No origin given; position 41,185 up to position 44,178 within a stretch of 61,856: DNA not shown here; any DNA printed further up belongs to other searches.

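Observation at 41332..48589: Best system candidate: a duplicated but rearranged envelope module of TM Ser/Thr kinase (HEAT solenoid), PEGA/two-TM partner and propeller lipoprotein (other copy at 8631-15678)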

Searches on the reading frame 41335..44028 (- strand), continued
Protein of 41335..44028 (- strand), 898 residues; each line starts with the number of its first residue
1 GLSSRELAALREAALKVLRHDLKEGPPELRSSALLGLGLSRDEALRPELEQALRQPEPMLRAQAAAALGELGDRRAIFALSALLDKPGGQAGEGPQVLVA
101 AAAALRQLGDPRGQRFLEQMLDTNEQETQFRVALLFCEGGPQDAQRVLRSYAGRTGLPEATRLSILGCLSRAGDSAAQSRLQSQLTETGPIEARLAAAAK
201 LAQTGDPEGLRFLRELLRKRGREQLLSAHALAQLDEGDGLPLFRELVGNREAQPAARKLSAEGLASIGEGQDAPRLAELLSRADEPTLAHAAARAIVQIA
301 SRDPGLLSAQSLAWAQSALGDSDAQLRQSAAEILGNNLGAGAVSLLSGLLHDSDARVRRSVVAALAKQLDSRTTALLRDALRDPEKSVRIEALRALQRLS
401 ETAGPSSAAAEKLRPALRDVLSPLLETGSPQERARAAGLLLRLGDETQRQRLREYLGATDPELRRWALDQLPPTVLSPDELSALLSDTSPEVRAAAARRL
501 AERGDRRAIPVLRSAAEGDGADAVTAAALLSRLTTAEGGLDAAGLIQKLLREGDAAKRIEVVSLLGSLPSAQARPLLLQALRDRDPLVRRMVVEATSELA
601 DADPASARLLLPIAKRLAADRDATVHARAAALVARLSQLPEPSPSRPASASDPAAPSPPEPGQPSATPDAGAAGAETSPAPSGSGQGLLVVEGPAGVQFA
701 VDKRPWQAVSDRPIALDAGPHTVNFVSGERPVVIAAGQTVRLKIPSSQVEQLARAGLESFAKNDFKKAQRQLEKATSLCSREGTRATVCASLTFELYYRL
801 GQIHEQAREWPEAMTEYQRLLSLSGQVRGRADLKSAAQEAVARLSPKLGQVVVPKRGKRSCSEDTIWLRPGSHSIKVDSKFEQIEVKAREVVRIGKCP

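Call 81: fold_search(model_id=the predicted structure, library=pdb)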
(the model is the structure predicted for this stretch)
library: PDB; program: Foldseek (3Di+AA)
matches with E <= 10: 1234; with E <= 0.001: 252
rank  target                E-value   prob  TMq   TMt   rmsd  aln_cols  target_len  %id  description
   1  6fsq                  1.1e-08  1.00  0.16  0.31  17.3       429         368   24  Structure of A3_bGFPD, an artificial bi-domain protein based on two different alphaRep domains : A3 and a GFP binding do (released 2018-08-08)
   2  8uwb_D                8.0e-08  1.00  0.18  0.27  27.2       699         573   14  Crystal structure of PP2A PPP2R1A-PPP2CA-PPP2R5E phosphatase. (released 2024-04-17)
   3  5ife_C                1.5e-07  1.00  0.19  0.21  30.1       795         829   14  Crystal structure of the human SF3b core complex (released 2016-10-26)
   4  7z8v_D                1.7e-07  1.00  0.20  0.16  30.0       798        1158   12  CAND1-SCF-SKP2 (SKP1deldel) CAND1 engaged SCF rocked (released 2023-04-19)
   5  8or2_C                2.3e-07  1.00  0.19  0.16  30.4       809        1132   13  CAND1-CUL1-RBX1-DCNL1 (released 2023-06-28)
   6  1b3u_A                3.5e-07  1.00  0.16  0.24  29.8       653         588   16  CRYSTAL STRUCTURE OF CONSTANT REGULATORY DOMAIN OF HUMAN PP2A, PR65ALPHA (released 1999-04-12)
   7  9n0y_A                3.8e-07  1.00  0.19  0.27  26.0       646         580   15  PP2A-B55 Holoenzyme with Eya3 (released 2025-06-18)
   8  7zbz_D                4.1e-07  1.00  0.20  0.17  30.2       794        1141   12  CAND1 delhairpin-SCF-SKP2 CAND1 partly engaged SCF partly rocked (released 2023-04-19)
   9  7z8r_D                4.1e-07  1.00  0.19  0.16  29.8       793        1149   12  CAND1-CUL1-RBX1 (released 2023-04-19)
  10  5gm6_G                4.9e-07  1.00  0.20  0.21  27.3       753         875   14  Cryo-EM structure of the activated spliceosome (Bact complex) at 3.5 angstrom resolution (released 2016-09-21)
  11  2npp_A                4.9e-07  1.00  0.18  0.26  25.4       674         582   15  Structure of the Protein Phosphatase 2A Holoenzyme (released 2006-12-12)
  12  8vvy_C                5.7e-07  1.00  0.19  0.16  27.0       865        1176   16  Human Cullin-1 in complex with CAND2 (released 2025-01-29)
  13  7q3l_A                9.5e-07  1.00  0.18  0.19  29.9       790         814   13  Human 17S U2 snRNP 5' domain (released 2022-03-30)
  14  6en4_C                1.2e-06  1.00  0.23  0.24  27.1       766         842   15  SF3b core in complex with a splicing modulator (released 2018-06-20)
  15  7evn_C                1.2e-06  1.00  0.19  0.20  29.2       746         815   16  The cryo-EM structure of the DDX42-SF3b complex (released 2022-08-03)
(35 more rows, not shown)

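Call 106: find_encoding_contigs(protein=P0058, flank=7000, max_places=2)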
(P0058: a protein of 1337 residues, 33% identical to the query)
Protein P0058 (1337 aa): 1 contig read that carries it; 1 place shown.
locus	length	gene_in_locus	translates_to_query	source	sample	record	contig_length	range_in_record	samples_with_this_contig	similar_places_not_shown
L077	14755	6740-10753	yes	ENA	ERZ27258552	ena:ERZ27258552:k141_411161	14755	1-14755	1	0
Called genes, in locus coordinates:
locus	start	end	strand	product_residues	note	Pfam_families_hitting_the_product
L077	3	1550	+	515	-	?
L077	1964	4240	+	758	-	PF01071:GARS_A (faint), PF07478:Dala_Dala_lig_C, PF08443:RimK (faint), PF02786:CPSase_L_D2 (faint), PF02655:ATP-grasp_3 (weak), PF07478:Dala_Dala_lig_C, PF13535:ATP-grasp_4 (weak)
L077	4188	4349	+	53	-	-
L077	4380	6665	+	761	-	-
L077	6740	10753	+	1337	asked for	PF00069:Pkinase, PF07714:PK_Tyr_Ser-Thr, PF06293:Kdo (faint), PF00069:Pkinase, PF13513:HEAT_EZ (faint), PF02985:HEAT (faint), PF12717:Cnd1 (faint), PF13646:HEAT_2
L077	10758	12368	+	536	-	PF08308:PEGA (weak)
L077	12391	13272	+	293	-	PF13517:FG-GAP_3 (faint)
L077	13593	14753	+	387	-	?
